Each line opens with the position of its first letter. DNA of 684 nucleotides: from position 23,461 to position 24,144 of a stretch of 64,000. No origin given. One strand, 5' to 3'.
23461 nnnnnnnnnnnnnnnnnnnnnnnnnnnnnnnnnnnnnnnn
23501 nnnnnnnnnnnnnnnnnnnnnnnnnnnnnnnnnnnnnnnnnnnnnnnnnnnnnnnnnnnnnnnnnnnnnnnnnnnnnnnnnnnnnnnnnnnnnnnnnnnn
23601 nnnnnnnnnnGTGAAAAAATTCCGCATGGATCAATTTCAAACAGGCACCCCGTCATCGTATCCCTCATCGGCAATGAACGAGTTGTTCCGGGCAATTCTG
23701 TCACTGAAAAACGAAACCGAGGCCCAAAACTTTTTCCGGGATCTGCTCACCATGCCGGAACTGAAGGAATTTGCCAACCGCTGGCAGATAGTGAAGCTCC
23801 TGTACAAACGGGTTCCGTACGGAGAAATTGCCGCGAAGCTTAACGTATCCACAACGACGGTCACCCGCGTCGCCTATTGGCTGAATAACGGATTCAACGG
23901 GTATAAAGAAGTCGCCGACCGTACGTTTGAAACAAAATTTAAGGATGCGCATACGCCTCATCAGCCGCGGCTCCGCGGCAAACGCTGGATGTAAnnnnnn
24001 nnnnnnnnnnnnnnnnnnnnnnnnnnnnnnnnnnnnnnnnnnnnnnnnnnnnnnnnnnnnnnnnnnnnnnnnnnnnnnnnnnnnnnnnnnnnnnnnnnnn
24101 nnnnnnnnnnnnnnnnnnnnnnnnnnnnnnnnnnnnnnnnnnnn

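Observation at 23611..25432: Candidate RiPP-like cluster: YerC/TrpR-like regulator, palindromic operator, short peptide ORF, radical SAM/SPASM enzyme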

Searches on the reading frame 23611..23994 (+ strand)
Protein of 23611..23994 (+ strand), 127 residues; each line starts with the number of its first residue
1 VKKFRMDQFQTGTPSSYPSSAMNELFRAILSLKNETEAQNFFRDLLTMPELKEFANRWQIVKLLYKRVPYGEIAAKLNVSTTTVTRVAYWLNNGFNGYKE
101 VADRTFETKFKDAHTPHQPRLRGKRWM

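Call 3: search_protein_families(library=pfam, proteins=[window:23611-23994:+], max_evalue=0.01)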
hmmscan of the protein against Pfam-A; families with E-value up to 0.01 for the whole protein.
window:23611-23994:+ (127 aa): 4 families
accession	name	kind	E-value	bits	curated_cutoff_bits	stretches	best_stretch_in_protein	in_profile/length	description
PF01371.25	Trp_repressor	-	5.9e-23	81.2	27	1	22-103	3-85/88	Trp repressor protein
PF13384.12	HTH_23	-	1e-06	28.8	24.6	1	55-95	5-46/50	Homeodomain-like domain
PF13936.12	HTH_38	-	0.0014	18.8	27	1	54-87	7-40/44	Helix-turn-helix domain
PF08279.18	HTH_11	-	0.0038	17.5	25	1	59-86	4-34/55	HTH domain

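Call 4: search_protein_families(library=ncbifam, proteins=[window:23611-23994:+], max_evalue=0.1)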
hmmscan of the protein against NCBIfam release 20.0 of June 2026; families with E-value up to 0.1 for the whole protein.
window:23611-23994:+ (127 aa): 5 families
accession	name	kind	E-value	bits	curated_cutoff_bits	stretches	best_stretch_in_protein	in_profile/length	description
TIGR02531.1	yecD_yerC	hypoth_equivalog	3.2e-18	65.9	42.2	1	21-104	4-87/88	YerC/YecD family TrpR-related protein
TIGR01321.1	TrpR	equivalog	1.2e-08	35.3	67.25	1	24-91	11-79/94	trp operon repressor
NF033545.0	transpos_IS630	equivalog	0.0072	15.8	100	1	57-94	1-39/299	IS630 family transposase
TIGR02937.1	sigma70-ECF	superfamily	0.033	13.8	42.9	1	34-86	100-152/165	sigma-70 family RNA polymerase sigma factor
TIGR02985.1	Sig70_bacteroi1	subfamily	0.063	13.5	126.4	1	59-86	121-149/162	RNA polymerase sigma-70 factor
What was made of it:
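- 23611..23994 (+): hisR-like gene: YerC/YecD (HisR) family TrpR-type repressor, 127 aa. TIGR02531 scores 65.9 bits against a cut-off of 42.2 (calls 3, 4).
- On RiPP cluster with rSAM/SPASM maturase: There are no Pfam or NCBIfam hits N-terminal to the core (calls 3, 4).
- On HisR (YerC/YecD) histidine repressor: The TrpR equivalog model scores 35.3 bits, below its cut-off of 67.25 (call 4).
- Closest known: SPASM-domain radical-SAM enzymes with solved structures. Different: Every NCBIfam equivalog model is missed by hundreds of bits (call 4).
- Checked: TIGR02531 yecD_yerC scores 65.9 bits against a cut-off of 42.2 (calls 3, 4).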

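Call 36: find_homologous_proteins(query=window:23611-23994:+, max_evalue=1e-10)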
Query window:23611-23994:+ (127 aa): 241 proteins with E <= 1e-10 among 245 candidates; the best 120 are listed.
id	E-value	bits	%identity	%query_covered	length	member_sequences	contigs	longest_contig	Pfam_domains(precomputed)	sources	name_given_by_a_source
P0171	1.1e-75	269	94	100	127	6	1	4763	PF01371.26,PF13384.13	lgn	-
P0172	4.8e-66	238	83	100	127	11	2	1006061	PF01371.26,PF13384.13,PF13936.13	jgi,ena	jgi:TrpR-related protein YerC/YecD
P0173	1.1e-56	208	77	98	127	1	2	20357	PF01371.26,PF13384.13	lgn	-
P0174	1.3e-55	205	73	100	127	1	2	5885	PF01371.26,PF13384.13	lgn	-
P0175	3.6e-51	190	70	98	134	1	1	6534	PF01371.26,PF13384.13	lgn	-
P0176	3.7e-51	190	72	98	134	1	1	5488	PF01371.26,PF13384.13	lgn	-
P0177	3.5e-49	184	68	98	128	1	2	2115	PF01371.26,PF13384.13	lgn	-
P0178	1.3e-47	179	66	98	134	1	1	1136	PF01371.26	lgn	-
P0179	2.6e-47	178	68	97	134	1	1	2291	PF01371.26,PF13384.13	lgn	-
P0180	4.2e-47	177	65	98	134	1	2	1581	PF01371.26,PF13384.13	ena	-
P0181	1.4e-46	175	65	98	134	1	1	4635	PF01371.26,PF13384.13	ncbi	-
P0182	1.1e-44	169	69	94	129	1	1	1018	PF01371.26,PF13384.13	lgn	-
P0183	8.0e-44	166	62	98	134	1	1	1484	PF01371.26,PF13384.13,PF13936.13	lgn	-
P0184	2.0e-43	165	67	94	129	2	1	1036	PF01371.26,PF13384.13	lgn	-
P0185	2.6e-43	165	64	98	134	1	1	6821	PF01371.26,PF13384.13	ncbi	-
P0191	1.1e-42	163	60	98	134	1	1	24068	PF01371.26,PF13384.13,PF13936.13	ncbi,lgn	-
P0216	7.4e-38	147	65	89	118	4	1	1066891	PF01371.26,PF13384.13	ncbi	-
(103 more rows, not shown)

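Call 37: find_encoding_contigs(protein=P0173, flank=5000, max_places=1)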
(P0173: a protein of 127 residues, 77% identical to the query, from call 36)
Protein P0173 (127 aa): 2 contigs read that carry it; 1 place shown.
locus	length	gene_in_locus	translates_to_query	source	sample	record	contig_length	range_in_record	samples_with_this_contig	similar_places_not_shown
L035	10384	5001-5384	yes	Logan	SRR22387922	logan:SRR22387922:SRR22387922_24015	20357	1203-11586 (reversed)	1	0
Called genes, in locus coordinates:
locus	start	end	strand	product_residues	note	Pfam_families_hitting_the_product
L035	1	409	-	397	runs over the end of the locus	PF07690:MFS_1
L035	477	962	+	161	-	-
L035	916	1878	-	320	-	-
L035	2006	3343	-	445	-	PF00772:DnaB, PF03796:DnaB_C, PF13481:AAA_25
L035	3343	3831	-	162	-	PF13483:Lactamase_B_3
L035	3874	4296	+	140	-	PF09136:Glucodextran_B (weak)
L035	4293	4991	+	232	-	-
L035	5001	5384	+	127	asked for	PF01371:Trp_repressor, PF13384:HTH_23 (weak)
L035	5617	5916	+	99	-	-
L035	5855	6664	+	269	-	-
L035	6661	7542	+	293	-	PF19799:DUF6282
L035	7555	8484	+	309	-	PF01321:Creatinase_N, PF00557:Peptidase_M24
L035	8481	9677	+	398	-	PF00152:tRNA-synt_2 (faint), PF13393:tRNA-synt_His, PF03129:HGTP_anticodon, PF12745:HGTP_anticodon2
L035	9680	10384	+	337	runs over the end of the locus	PF00892:EamA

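Call 38: find_encoding_contigs(protein=P0191, flank=5000, max_places=1)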
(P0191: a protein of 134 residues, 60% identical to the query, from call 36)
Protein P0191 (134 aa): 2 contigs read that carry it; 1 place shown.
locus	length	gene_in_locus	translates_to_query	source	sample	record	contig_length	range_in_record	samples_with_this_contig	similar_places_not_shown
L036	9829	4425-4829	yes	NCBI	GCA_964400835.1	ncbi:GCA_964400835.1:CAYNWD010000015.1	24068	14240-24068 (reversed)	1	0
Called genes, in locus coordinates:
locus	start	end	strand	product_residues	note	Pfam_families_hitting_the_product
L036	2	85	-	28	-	?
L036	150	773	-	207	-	-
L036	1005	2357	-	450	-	PF00772:DnaB, PF03796:DnaB_C, PF13481:AAA_25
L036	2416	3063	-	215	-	PF13483:Lactamase_B_3, PF12706:Lactamase_B_2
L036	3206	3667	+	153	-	-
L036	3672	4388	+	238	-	-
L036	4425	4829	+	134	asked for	PF01371:Trp_repressor, PF13384:HTH_23, PF13936:HTH_38 (weak)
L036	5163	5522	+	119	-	-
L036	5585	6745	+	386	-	PF01321:Creatinase_N, PF00557:Peptidase_M24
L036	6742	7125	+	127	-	-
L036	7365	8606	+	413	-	PF13393:tRNA-synt_His, PF00587:tRNA-synt_2b, PF03129:HGTP_anticodon, PF12745:HGTP_anticodon2 (weak)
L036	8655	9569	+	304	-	PF00892:EamA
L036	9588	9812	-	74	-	-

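Call 39: find_encoding_contigs(protein=P0216, flank=5000, max_places=1)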
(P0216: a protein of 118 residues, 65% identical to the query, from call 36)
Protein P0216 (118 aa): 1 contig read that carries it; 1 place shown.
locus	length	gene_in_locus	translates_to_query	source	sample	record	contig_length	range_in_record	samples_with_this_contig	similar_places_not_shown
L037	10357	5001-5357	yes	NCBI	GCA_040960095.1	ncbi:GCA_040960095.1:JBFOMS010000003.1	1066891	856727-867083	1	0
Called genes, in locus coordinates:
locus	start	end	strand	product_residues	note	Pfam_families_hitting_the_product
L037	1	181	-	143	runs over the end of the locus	PF01371:Trp_repressor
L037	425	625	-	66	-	-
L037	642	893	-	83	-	-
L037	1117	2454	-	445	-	PF00772:DnaB, PF03796:DnaB_C, PF13481:AAA_25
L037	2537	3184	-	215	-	PF13483:Lactamase_B_3, PF12706:Lactamase_B_2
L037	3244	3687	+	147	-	-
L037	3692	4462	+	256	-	-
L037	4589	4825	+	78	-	-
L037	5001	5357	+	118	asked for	PF01371:Trp_repressor, PF13384:HTH_23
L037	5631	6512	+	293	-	-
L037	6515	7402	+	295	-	PF19799:DUF6282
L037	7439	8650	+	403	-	PF00152:tRNA-synt_2 (faint), PF13393:tRNA-synt_His, PF03129:HGTP_anticodon, PF12745:HGTP_anticodon2 (weak)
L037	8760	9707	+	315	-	PF00892:EamA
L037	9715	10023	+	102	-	PF01197:Ribosomal_L31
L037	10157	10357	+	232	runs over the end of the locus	PF03462:PCRF, PF00472:RF-1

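Call 54: search_protein_families(library=ncbifam, proteins=[L035:5617-5916:+, L035:5855-6664:+, L035:6661-7542:+, L036:5163-5522:+, L036:6742-7125:+], max_evalue=0.001)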
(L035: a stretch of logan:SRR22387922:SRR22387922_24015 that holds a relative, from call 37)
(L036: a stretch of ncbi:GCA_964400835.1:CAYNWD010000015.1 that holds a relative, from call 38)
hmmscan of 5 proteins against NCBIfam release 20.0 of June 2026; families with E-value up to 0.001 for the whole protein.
L035:5617-5916:+ (99 aa): 0 families

L035:5855-6664:+ (269 aa): 0 families

L035:6661-7542:+ (293 aa): 0 families

L036:5163-5522:+ (119 aa): 0 families

L036:6742-7125:+ (127 aa): 0 families

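Call 63: search_solved_structures(query=window:23611-23994:+, max_evalue=0.01, show_alignments=1)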
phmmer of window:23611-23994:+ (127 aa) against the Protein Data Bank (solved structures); distinct sequences matched with E-value up to 0.01: 3.
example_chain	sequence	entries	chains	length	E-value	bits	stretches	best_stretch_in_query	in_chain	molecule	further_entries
3g1c_A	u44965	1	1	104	5.4e-15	58.8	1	19-105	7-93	The TrpR like protein from Eubacterium eligens ATCC 27750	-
3frw_A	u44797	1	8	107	5.9e-14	55.4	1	21-107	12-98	Putative Trp repressor protein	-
3kor_A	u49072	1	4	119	7e-12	48.7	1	19-105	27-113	Possible Trp repressor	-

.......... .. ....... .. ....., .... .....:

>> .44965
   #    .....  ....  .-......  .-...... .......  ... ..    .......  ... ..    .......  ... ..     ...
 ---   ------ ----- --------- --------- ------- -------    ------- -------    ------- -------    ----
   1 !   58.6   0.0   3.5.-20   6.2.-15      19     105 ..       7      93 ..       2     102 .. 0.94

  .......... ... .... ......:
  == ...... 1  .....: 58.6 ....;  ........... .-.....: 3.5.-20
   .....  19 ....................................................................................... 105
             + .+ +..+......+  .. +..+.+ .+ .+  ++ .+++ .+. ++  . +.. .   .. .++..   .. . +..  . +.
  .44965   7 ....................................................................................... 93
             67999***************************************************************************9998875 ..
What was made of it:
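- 23611..23994 (+): The best solved-structure match is 3G1C, the E. eligens TrpR-like protein, E 5.4e-15 (call 63).
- TIGR02531 is above its cut-off and the closest solved structure is 3G1C (calls 4, 63).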

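Call 73: search_protein_families(library=pfam, proteins=[L037:5631-6512:+, L037:6515-7402:+, L035:5617-5916:+, L035:5855-6664:+, L035:6661-7542:+, L036:5163-5522:+, L036:6742-7125:+], max_evalue=0.01)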
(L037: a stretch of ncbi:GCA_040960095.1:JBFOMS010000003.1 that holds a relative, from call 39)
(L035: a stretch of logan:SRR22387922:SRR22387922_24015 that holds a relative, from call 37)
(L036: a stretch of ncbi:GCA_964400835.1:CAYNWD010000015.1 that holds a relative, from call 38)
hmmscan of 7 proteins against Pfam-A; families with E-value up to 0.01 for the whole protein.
L037:5631-6512:+ (293 aa): 0 families

L037:6515-7402:+ (295 aa): 1 family
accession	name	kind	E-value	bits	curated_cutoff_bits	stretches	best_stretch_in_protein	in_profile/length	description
PF19799.5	DUF6282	-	5.3e-48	163.8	26.8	1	14-219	2-196/196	Family of unknown function (DUF6282)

L035:5617-5916:+ (99 aa): 0 families

L035:5855-6664:+ (269 aa): 0 families

L035:6661-7542:+ (293 aa): 2 families
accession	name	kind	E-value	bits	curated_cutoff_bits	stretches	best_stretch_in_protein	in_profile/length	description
PF19799.5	DUF6282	-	1.1e-47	162.7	26.8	1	14-216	2-196/196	Family of unknown function (DUF6282)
PF12302.13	DUF3629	-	0.0056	16.6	27.8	1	154-251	12-108/218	Protein of unknown function (DUF3629)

L036:5163-5522:+ (119 aa): 0 families

L036:6742-7125:+ (127 aa): 3 families
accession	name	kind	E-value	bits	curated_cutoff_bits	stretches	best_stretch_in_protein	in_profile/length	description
PF02588.21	YitT_membrane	-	0.00093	19.1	24.3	1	36-89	67-119/205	Uncharacterised 5xTM membrane BCR, YitT family COG1284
PF07857.17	TMEM144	-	0.0026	17.2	26.2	1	36-119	222-304/332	Transmembrane family, TMEM144 of transporters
PF06800.18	Sugar_transport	-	0.0032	17.3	26.3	1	50-119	41-106/280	Sugar transport protein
